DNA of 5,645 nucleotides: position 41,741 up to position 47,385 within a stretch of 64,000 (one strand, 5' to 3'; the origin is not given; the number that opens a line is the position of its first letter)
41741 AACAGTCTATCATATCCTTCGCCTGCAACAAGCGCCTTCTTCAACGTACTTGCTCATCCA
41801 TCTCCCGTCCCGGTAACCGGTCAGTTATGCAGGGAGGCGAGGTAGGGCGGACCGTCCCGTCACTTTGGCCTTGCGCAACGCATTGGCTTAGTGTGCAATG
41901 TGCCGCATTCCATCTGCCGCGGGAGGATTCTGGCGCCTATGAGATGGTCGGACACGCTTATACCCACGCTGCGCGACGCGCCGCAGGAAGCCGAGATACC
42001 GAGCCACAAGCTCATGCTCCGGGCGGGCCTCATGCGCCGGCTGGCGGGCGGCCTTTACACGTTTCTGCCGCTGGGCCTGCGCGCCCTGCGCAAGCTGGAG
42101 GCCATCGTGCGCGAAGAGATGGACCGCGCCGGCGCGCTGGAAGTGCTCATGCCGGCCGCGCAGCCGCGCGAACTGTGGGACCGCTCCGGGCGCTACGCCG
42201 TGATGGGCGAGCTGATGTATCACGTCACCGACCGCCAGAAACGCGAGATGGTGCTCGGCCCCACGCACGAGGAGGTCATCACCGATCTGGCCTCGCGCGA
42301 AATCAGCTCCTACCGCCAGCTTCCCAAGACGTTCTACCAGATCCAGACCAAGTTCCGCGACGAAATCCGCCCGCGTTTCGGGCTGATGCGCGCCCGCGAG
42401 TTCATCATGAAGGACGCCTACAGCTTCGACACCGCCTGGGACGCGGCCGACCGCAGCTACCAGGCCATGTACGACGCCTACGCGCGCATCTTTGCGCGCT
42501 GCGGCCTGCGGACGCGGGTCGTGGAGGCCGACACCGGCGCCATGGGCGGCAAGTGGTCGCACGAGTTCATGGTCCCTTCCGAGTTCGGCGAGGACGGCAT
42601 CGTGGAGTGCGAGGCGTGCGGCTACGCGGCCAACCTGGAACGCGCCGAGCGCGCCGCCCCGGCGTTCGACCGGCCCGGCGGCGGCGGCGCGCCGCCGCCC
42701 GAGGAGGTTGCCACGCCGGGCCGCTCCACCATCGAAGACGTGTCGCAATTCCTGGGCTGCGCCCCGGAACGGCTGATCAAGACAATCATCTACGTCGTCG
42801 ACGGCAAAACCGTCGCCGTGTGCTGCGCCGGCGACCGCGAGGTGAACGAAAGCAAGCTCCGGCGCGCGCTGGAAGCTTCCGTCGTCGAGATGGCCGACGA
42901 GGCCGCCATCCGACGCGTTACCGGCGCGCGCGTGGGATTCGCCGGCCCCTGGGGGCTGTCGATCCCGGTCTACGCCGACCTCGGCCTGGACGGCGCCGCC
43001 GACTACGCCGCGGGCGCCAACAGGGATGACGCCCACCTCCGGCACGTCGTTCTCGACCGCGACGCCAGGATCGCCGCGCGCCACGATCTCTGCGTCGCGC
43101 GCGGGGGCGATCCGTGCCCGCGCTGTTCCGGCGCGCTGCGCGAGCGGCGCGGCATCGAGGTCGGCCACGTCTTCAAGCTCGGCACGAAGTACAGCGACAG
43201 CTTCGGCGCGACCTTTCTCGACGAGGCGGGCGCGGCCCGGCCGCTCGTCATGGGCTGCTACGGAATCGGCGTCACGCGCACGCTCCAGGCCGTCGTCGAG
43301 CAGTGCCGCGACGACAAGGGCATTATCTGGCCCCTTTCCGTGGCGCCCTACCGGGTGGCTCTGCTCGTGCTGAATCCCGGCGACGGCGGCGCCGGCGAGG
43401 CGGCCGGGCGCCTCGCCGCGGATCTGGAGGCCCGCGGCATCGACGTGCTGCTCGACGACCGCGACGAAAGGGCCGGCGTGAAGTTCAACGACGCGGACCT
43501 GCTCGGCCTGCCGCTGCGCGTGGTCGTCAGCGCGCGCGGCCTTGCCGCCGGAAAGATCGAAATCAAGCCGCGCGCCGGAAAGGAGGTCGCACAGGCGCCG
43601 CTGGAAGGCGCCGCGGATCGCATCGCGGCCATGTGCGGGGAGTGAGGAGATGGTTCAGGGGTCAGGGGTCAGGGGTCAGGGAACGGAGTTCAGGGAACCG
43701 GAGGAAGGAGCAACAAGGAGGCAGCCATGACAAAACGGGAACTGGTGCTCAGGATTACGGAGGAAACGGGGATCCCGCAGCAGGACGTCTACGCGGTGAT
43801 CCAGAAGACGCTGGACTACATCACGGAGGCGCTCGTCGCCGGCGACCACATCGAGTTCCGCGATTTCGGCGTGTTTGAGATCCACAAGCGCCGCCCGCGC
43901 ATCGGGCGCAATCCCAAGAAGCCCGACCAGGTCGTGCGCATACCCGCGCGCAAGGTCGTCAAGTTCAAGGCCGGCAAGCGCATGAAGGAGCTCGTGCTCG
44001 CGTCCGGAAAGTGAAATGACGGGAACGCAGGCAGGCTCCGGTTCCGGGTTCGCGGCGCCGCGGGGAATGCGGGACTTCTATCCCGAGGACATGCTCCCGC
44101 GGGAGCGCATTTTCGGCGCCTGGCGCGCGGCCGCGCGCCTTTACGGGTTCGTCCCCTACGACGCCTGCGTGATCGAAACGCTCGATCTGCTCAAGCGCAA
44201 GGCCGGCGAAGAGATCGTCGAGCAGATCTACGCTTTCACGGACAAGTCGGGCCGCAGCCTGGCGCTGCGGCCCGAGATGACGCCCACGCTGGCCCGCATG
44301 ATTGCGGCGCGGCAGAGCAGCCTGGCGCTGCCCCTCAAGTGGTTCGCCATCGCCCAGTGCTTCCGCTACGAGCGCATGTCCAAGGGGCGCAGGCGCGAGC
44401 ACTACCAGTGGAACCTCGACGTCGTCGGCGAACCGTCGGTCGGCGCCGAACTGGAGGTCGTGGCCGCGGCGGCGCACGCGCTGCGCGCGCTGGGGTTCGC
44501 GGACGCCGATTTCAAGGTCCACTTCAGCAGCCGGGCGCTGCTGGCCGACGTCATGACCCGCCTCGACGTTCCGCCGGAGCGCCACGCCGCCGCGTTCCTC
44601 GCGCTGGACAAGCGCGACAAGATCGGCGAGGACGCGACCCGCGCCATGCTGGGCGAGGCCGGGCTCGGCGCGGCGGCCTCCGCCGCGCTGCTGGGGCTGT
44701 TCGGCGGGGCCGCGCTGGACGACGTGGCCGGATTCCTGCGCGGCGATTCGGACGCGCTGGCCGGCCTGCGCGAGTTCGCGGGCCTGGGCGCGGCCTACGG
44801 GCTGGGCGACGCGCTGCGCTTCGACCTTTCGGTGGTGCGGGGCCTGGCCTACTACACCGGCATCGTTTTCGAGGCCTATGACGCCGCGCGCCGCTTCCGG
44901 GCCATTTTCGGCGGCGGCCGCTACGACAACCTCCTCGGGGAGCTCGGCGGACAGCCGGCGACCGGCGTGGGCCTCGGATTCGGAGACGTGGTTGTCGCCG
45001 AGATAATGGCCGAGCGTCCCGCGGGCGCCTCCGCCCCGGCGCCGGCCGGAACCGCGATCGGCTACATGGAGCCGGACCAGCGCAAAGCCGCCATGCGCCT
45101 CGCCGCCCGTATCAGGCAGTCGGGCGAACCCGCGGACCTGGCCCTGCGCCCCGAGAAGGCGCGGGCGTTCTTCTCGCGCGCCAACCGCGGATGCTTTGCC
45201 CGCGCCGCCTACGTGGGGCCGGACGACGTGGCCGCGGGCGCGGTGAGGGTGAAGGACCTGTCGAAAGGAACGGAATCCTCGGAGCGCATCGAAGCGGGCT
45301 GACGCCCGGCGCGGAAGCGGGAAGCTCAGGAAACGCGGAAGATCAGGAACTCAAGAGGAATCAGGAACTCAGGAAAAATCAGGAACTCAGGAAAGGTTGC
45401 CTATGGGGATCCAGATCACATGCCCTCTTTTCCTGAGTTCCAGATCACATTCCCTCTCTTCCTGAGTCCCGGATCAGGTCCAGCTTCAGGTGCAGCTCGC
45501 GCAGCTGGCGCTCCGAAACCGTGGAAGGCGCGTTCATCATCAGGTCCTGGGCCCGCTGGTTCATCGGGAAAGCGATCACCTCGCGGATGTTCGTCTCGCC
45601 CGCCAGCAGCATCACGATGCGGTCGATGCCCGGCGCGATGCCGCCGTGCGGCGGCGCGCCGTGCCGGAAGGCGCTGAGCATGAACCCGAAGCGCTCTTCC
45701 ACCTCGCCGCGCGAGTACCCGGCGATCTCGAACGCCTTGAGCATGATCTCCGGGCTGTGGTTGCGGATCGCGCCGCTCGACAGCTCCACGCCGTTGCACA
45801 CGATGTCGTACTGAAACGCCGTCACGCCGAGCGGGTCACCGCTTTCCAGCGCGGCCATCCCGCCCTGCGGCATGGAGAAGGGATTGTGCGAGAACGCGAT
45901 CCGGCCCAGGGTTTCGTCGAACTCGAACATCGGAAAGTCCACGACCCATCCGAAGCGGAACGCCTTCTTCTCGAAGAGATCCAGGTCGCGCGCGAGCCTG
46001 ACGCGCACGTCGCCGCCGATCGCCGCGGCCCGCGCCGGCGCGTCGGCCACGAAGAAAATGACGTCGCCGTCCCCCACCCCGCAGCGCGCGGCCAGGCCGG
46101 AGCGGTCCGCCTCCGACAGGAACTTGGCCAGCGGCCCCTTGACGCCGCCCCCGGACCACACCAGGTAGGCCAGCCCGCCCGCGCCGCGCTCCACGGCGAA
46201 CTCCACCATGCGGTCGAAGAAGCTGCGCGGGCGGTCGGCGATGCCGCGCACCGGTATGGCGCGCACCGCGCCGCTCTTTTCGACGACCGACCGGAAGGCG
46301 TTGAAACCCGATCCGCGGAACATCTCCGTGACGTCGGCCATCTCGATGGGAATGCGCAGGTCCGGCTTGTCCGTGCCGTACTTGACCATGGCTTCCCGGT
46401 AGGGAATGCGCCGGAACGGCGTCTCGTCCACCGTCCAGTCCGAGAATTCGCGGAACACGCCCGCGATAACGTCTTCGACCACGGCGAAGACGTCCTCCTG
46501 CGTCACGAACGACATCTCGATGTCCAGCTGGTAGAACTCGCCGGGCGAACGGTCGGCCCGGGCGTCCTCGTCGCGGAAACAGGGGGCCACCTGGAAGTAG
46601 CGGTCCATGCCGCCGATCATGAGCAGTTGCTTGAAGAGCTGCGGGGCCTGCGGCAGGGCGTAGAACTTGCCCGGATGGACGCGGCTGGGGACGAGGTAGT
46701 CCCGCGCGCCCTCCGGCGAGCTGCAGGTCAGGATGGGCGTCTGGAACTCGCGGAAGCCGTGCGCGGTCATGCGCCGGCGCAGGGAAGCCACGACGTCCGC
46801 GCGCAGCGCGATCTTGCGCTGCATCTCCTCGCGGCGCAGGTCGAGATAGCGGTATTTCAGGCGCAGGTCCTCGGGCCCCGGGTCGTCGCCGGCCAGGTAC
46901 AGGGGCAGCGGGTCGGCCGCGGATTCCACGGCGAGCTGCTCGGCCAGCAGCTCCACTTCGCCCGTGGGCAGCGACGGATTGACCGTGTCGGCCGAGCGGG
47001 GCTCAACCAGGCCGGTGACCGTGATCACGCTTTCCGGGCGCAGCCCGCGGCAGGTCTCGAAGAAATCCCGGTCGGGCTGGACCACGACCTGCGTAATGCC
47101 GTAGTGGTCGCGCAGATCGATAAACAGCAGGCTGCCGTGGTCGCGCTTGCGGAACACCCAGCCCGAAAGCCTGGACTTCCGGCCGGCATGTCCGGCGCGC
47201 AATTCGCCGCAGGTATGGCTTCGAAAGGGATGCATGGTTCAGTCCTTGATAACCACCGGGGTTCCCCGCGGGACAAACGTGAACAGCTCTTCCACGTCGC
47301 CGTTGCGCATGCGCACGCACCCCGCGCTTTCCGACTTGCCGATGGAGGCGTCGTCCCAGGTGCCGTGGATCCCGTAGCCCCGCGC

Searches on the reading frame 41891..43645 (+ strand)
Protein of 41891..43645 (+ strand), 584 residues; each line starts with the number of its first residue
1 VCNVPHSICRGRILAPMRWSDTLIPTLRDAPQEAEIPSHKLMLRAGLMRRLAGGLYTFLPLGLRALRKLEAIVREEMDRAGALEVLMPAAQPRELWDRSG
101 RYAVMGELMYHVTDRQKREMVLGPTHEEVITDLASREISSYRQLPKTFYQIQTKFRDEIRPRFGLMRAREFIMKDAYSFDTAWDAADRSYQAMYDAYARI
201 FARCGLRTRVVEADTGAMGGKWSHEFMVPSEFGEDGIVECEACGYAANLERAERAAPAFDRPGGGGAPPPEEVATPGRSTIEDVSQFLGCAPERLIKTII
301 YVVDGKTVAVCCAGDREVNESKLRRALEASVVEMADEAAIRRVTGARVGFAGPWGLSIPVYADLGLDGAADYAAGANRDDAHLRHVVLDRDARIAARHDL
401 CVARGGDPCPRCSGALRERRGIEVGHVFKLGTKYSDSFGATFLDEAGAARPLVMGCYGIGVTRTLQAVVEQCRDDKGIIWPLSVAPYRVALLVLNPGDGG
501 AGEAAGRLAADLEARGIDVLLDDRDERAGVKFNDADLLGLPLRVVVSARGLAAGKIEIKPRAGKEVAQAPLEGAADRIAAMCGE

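Call 91: search_protein_families(library=pfam, proteins=[window:41891-43645:+], max_evalue=0.00001)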
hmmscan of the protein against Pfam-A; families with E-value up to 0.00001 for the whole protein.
window:41891-43645:+ (584 aa): 3 families
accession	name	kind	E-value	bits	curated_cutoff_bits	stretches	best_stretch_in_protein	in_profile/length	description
PF00587.30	tRNA-synt_2b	-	4.8e-33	115.1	29.3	1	110-471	1-178/179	tRNA synthetase class II core domain (G, H, P, S and T)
PF04073.20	tRNA_edit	-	8.3e-25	87.7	25.5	1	276-389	2-119/123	Aminoacyl-tRNA editing domain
PF03129.25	HGTP_anticodon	-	1.9e-14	54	21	1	489-579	2-92/94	Anticodon binding domain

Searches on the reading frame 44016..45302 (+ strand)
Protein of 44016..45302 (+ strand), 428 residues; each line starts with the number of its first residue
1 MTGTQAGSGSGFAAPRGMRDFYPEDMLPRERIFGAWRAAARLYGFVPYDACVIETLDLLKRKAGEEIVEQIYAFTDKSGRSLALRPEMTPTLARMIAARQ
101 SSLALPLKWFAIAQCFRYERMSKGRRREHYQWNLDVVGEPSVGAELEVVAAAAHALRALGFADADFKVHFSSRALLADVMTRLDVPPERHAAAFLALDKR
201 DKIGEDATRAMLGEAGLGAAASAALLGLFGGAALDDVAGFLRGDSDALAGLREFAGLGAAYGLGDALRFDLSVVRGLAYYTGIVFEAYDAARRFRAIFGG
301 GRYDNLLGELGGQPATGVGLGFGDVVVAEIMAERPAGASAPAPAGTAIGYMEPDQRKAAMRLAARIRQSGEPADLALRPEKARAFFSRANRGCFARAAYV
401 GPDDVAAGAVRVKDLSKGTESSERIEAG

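Call 8: search_protein_families(library=pfam, proteins=[window:44016-45302:+], max_evalue=0.01)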
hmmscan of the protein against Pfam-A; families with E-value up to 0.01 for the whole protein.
window:44016-45302:+ (428 aa): 4 families
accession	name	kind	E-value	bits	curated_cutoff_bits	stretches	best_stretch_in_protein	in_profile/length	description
PF13393.11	tRNA-synt_His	-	1.8e-43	149.4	25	1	17-319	1-302/308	Histidyl-tRNA synthetase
PF00587.30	tRNA-synt_2b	-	1.8e-08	35.1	29.3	1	72-163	1-98/179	tRNA synthetase class II core domain (G, H, P, S and T)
PF01409.25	tRNA-synt_2d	-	3.8e-05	23.7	19.8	1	52-149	49-145/246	tRNA synthetases class II core domain (F)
PF03129.25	HGTP_anticodon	-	0.0062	17.1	21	0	354-420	13-79/94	Anticodon binding domain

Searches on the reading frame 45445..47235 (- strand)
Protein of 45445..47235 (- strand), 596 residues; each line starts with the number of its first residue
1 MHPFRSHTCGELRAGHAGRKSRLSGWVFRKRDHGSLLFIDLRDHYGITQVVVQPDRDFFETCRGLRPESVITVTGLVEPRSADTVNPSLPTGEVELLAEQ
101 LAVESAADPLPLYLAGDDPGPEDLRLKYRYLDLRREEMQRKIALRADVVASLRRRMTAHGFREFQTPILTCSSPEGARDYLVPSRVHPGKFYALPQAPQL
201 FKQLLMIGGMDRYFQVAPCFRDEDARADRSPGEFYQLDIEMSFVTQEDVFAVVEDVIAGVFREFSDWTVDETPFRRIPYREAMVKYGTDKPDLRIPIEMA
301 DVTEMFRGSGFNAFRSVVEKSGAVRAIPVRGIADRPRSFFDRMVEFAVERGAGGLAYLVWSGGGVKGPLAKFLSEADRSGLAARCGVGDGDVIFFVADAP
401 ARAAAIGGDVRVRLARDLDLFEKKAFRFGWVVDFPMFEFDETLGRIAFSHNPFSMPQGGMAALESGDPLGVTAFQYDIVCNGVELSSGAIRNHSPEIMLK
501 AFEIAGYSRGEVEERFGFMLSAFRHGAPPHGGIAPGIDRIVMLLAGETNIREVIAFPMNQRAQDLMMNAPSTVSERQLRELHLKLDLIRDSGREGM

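Call 8: search_protein_families(library=pfam, proteins=[window:45445-47235:-], max_evalue=0.01)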
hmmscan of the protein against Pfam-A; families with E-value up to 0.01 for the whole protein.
window:45445-47235:- (596 aa): 3 families
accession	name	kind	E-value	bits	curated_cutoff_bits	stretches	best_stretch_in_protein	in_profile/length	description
PF00152.25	tRNA-synt_2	-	3.8e-111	371.5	25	1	122-560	2-308/308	tRNA synthetases class II (D, K and N)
PF02938.19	GAD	-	2.4e-20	73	23.4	1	314-404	1-92/95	GAD domain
PF01336.31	tRNA_anti-codon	-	5.3e-14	52.4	27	1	23-101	3-72/75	OB-fold nucleic acid binding domain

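Call 12: find_encoding_contigs(protein=window:45445-47235:-, flank=3000, max_places=4)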
Protein window:45445-47235:- (596 aa): 3 contigs read that carry it; 3 places shown.
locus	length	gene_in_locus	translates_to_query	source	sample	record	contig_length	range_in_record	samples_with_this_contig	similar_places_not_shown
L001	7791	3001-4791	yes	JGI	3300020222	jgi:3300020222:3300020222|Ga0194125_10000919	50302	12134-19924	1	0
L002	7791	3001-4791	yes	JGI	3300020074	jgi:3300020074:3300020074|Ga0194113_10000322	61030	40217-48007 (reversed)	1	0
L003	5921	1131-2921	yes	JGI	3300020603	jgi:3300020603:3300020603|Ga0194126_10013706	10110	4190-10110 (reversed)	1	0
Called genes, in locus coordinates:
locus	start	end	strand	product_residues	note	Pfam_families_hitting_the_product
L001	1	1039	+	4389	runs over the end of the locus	?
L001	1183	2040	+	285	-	-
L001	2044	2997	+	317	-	PF01476:LysM, PF03734:YkuD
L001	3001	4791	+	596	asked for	PF01336:tRNA_anti-codon, PF00152:tRNA-synt_2, PF02938:GAD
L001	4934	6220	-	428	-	PF13393:tRNA-synt_His, PF00587:tRNA-synt_2b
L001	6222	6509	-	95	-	PF00216:Bac_DNA_binding, PF18291:HU-HIG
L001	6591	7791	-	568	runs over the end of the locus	PF00587:tRNA-synt_2b, PF04073:tRNA_edit, PF03129:HGTP_anticodon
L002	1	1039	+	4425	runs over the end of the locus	PF00082:Peptidase_S8, PF18884:TSP3_bac (faint), PF13620:CarboxypepD_reg, PF13415:Beta-prop_FBX42, PF24681:Kelch_KLHDC2_KLHL20_DRC7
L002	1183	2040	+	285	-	-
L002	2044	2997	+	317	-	PF01476:LysM, PF03734:YkuD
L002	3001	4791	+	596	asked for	PF01336:tRNA_anti-codon, PF00152:tRNA-synt_2, PF02938:GAD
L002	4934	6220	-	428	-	PF13393:tRNA-synt_His, PF00587:tRNA-synt_2b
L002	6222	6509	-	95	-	PF00216:Bac_DNA_binding, PF18291:HU-HIG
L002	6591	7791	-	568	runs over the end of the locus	PF00587:tRNA-synt_2b, PF04073:tRNA_edit, PF03129:HGTP_anticodon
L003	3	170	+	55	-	?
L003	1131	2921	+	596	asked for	PF01336:tRNA_anti-codon, PF00152:tRNA-synt_2, PF02938:GAD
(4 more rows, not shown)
